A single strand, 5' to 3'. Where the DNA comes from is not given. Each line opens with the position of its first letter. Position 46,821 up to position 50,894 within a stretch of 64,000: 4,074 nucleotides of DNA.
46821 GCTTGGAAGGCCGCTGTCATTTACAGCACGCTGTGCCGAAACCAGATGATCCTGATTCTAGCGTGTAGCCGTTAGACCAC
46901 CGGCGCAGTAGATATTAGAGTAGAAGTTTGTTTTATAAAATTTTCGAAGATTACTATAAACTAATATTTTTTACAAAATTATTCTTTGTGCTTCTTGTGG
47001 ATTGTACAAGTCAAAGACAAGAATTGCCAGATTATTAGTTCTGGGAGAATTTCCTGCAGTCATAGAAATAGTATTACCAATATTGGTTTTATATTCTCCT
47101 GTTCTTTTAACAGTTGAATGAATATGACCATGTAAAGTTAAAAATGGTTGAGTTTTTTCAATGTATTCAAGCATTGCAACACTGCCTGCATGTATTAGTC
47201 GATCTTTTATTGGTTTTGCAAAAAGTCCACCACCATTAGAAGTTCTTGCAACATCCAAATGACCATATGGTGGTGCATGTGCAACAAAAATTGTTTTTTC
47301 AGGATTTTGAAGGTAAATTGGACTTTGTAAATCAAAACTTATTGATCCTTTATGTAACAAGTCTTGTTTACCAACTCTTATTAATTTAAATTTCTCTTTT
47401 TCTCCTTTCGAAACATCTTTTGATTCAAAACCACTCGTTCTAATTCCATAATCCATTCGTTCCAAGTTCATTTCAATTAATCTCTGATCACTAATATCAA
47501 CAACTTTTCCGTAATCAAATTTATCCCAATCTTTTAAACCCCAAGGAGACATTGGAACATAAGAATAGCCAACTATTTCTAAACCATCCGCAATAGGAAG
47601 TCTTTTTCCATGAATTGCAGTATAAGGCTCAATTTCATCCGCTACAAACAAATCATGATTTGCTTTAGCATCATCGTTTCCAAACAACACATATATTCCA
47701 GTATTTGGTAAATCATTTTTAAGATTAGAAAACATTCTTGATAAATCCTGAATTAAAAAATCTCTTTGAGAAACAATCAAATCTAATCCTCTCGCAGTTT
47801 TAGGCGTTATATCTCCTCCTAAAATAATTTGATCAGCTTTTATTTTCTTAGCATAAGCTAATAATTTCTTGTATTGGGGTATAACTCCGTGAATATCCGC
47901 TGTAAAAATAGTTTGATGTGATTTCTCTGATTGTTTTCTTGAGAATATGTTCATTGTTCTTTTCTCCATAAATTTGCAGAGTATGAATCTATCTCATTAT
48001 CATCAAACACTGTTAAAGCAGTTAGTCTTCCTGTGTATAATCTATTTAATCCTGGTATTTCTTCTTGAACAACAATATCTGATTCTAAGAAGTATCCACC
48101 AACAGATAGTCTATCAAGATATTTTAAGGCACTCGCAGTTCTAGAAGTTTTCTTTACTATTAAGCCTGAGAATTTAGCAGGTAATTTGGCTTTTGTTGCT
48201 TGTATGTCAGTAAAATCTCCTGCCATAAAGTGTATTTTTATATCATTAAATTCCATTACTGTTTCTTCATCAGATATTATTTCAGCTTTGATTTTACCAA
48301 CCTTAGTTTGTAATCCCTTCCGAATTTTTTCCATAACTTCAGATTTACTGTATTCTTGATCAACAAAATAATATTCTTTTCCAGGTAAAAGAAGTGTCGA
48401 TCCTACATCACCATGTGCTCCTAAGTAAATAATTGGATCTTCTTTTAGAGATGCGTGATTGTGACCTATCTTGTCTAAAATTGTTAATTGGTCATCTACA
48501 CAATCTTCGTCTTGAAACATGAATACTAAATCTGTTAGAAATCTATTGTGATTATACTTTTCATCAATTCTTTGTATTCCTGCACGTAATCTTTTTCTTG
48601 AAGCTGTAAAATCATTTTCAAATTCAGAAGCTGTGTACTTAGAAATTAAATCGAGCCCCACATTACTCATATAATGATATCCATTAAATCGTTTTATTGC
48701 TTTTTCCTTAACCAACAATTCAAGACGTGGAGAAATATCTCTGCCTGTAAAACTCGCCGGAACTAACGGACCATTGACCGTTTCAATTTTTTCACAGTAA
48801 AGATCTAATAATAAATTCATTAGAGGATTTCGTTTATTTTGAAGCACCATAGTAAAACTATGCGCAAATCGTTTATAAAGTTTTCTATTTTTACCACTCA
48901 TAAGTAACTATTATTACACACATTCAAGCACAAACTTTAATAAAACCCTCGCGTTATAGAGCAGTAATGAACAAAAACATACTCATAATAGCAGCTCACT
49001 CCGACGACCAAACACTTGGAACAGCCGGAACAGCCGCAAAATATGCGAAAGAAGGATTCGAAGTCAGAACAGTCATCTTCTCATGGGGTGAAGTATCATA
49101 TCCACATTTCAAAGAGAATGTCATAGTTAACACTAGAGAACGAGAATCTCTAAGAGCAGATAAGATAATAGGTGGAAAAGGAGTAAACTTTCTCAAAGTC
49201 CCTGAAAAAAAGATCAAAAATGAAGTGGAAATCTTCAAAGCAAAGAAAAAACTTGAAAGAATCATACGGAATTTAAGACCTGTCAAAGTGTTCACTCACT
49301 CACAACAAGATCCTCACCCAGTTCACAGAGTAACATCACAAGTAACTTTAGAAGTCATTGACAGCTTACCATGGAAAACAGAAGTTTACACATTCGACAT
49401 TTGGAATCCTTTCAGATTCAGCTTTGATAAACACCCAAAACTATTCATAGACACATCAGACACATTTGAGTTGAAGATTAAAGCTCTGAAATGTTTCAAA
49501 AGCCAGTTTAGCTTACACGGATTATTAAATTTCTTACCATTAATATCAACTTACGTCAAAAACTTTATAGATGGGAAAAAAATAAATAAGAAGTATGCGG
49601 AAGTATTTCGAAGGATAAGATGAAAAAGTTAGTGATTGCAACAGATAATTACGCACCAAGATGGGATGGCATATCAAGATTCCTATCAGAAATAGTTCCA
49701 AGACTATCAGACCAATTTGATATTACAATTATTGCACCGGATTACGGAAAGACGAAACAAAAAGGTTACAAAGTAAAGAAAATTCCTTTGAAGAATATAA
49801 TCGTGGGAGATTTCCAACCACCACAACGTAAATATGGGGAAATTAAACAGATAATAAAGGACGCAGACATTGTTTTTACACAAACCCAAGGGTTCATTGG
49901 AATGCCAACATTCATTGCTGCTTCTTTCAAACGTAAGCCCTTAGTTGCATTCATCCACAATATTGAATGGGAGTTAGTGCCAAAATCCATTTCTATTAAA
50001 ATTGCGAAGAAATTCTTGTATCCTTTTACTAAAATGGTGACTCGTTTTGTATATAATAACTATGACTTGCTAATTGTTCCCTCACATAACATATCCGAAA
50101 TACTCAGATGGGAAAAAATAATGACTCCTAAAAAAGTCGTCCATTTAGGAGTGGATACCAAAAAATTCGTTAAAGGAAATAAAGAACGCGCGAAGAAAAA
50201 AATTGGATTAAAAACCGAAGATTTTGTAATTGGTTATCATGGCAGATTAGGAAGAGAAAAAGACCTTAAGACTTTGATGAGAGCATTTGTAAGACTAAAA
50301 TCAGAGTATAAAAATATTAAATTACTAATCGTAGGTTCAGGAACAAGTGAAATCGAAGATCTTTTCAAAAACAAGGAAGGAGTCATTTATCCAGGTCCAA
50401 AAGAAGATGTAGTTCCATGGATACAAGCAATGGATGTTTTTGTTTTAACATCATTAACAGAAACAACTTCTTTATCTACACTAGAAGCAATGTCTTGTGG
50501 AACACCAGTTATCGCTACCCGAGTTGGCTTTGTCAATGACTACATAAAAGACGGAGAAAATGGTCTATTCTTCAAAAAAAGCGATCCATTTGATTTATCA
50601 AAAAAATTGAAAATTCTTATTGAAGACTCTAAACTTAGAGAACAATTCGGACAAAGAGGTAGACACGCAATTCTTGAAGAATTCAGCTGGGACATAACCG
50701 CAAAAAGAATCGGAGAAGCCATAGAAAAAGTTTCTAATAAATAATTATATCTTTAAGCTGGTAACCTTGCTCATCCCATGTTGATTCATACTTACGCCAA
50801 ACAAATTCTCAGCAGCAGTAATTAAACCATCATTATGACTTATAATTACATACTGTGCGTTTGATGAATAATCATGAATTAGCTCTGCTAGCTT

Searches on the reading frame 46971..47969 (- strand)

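Call 66: search_protein_families(library=pfam, proteins=[window:46971-47969:-], max_evalue=0.0001)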
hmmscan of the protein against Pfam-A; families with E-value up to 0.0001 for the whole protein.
window:46971-47969:- (332 aa): 1 family
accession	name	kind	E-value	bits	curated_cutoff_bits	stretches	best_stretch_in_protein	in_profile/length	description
PF00149.33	Metallophos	-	5.5e-07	30.7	21.5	1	21-285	4-190/191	Calcineurin-like phosphoesterase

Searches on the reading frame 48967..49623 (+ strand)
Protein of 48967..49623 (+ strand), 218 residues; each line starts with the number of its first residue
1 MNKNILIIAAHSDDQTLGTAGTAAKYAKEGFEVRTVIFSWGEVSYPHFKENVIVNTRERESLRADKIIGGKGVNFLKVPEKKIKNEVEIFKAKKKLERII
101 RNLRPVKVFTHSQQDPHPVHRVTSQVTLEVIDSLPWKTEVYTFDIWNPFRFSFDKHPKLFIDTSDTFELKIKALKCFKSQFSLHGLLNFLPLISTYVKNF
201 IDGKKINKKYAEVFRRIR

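Call 67: search_protein_families(library=pfam, proteins=[window:48967-49623:+], max_evalue=0.0001)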
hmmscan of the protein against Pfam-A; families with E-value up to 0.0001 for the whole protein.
window:48967-49623:+ (218 aa): 1 family
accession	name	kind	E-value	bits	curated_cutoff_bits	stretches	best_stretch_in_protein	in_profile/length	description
PF02585.22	PIG-L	-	1.2e-20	74.7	28.2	1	6-130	1-128/129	GlcNAc-PI de-N-acetylase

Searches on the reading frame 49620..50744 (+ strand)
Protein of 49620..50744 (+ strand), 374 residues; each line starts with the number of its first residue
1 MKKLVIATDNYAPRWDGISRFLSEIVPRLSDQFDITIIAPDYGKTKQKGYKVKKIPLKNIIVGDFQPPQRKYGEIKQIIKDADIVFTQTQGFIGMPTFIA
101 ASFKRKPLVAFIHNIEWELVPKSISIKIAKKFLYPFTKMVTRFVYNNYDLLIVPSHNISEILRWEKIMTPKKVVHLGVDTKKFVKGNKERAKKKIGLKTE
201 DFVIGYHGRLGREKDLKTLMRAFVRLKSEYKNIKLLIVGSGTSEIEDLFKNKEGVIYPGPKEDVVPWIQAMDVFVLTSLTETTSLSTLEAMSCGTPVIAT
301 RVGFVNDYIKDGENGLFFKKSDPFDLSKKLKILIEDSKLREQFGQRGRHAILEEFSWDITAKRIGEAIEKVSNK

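Call 67: search_protein_families(library=pfam, proteins=[window:49620-50744:+], max_evalue=0.0001)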
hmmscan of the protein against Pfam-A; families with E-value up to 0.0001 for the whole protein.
window:49620-50744:+ (374 aa): 4 families
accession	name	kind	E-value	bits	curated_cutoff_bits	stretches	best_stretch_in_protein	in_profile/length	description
PF00534.26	Glycos_transf_1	-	1.5e-36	126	26.4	1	188-349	2-171/172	Glycosyl transferases group 1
PF13692.12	Glyco_trans_1_4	-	2.6e-33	115.7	27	1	202-336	2-142/142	Glycosyl transferases group 1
PF13439.12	Glyco_transf_4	-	2.1e-14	54.3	28.5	1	16-181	2-169/170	Glycosyltransferase Family 4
PF13524.12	Glyco_trans_1_2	-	9.5e-11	42.3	25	1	231-363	13-141/144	Glycosyl transferase-like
